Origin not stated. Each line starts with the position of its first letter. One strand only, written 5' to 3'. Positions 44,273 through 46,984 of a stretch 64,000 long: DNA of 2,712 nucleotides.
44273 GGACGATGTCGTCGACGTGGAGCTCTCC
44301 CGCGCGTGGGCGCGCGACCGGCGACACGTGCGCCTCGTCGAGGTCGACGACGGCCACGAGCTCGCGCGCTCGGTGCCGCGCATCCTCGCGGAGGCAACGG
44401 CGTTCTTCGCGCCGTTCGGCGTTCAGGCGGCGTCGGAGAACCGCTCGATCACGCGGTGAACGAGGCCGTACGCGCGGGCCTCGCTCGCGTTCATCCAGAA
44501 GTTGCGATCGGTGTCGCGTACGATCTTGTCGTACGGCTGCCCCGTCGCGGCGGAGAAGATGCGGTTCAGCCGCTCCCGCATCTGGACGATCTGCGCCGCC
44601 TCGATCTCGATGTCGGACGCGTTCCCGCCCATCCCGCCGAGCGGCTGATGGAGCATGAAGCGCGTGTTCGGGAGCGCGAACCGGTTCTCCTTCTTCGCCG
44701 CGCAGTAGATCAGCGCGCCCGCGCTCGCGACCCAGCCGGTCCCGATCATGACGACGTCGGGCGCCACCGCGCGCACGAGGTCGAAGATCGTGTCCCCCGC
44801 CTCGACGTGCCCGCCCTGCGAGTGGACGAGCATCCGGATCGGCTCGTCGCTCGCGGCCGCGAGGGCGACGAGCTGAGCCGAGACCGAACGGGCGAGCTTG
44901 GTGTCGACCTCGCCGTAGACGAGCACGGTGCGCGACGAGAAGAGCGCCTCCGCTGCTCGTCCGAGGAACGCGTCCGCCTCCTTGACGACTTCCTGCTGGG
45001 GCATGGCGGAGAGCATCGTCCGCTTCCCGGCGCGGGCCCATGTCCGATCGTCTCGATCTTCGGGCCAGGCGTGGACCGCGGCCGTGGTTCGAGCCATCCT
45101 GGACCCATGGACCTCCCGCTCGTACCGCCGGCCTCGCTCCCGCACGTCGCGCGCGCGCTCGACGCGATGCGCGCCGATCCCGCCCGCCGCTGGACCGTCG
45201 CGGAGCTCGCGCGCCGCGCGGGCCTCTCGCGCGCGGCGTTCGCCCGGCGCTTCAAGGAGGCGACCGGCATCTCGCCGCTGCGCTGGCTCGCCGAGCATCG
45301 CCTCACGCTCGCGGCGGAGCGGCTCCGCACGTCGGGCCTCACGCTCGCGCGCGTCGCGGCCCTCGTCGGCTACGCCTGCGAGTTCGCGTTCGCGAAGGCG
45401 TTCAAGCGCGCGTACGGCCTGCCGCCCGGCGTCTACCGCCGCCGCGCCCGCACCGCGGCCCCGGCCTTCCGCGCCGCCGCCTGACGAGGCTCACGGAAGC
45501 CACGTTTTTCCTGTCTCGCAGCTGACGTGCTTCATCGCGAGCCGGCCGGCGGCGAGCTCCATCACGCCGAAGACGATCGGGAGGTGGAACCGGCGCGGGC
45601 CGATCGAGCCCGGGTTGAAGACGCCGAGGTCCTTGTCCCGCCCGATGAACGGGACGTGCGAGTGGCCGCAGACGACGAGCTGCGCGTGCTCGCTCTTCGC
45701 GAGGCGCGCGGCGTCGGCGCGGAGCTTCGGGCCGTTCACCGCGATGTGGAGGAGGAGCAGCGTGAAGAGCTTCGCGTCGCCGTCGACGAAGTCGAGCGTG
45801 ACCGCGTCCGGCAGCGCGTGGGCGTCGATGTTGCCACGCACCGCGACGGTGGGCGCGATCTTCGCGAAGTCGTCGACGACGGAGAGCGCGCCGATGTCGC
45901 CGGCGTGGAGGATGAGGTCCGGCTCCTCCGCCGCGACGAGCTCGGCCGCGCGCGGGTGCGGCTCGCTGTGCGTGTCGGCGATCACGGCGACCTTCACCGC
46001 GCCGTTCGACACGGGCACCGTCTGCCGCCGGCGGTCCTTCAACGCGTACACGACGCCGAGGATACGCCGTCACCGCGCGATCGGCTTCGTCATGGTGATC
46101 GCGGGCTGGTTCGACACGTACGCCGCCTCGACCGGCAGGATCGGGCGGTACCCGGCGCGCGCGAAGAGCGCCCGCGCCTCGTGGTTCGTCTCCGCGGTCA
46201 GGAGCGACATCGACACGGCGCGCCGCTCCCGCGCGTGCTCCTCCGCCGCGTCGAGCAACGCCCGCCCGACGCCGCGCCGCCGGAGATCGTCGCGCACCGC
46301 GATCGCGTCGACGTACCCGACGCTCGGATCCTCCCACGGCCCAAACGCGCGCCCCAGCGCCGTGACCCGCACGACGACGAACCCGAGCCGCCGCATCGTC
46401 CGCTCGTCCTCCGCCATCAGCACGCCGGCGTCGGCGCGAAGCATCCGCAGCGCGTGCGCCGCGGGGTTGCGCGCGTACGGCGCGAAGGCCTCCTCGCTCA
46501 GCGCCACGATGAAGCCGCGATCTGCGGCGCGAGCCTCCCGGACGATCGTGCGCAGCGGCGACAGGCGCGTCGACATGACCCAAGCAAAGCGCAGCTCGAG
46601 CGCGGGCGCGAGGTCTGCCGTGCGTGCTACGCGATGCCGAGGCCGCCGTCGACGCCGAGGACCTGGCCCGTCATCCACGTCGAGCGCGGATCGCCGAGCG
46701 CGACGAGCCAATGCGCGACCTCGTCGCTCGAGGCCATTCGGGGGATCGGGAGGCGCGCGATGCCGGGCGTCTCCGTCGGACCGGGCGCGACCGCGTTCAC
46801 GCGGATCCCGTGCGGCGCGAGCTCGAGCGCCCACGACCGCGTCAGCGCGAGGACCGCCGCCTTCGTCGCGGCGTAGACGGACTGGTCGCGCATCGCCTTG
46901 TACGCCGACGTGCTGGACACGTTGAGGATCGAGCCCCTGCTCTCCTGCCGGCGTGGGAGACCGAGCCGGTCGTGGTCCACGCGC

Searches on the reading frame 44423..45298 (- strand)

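Call 37: search_protein_families(library=pfam, proteins=[window:44423-45298:-], max_evalue=0.001)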
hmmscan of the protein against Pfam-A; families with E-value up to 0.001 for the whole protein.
window:44423-45298:- (291 aa): 1 family
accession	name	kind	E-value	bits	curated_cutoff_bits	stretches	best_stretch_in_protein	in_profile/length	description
PF00574.28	CLP_protease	-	4e-62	209.8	20.2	1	116-286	10-181/182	Clp protease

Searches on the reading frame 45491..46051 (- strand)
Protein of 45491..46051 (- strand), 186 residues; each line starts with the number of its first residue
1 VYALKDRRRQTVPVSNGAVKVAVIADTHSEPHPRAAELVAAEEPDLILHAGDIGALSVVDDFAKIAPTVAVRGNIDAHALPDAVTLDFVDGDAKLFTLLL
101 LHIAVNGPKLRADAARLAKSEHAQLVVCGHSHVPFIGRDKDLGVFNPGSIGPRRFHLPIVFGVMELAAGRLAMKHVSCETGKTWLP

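Call 37: search_protein_families(library=pfam, proteins=[window:45491-46051:-], max_evalue=0.001)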
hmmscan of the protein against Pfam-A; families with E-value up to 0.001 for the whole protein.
window:45491-46051:- (186 aa): 2 families
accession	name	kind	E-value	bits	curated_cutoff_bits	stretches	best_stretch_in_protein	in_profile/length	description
PF12850.12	Metallophos_2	-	8.1e-31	107.6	27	1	20-167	2-152/154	Calcineurin-like phosphoesterase superfamily domain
PF00149.33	Metallophos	-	2.1e-08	35.3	21.5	1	20-133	2-190/191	Calcineurin-like phosphoesterase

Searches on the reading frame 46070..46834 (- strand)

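Call 37: search_protein_families(library=pfam, proteins=[window:46070-46834:-], max_evalue=0.001)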
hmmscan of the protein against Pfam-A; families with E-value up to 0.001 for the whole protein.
window:46070-46834:- (254 aa): 4 families
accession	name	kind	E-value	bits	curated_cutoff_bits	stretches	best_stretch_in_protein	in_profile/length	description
PF00583.31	Acetyltransf_1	-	2.4e-14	54.1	20.7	1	136-229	33-116/116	Acetyltransferase (GNAT) family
PF13508.13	Acetyltransf_7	-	1.4e-10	41.8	27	1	138-230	5-83/84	Acetyltransferase (GNAT) domain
PF08445.16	FR47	-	4.5e-08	33.4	22.1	1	159-232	8-80/86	FR47-like protein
PF13673.13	Acetyltransf_10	-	1.4e-07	32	23.6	1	173-233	52-111/128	Acetyltransferase (GNAT) domain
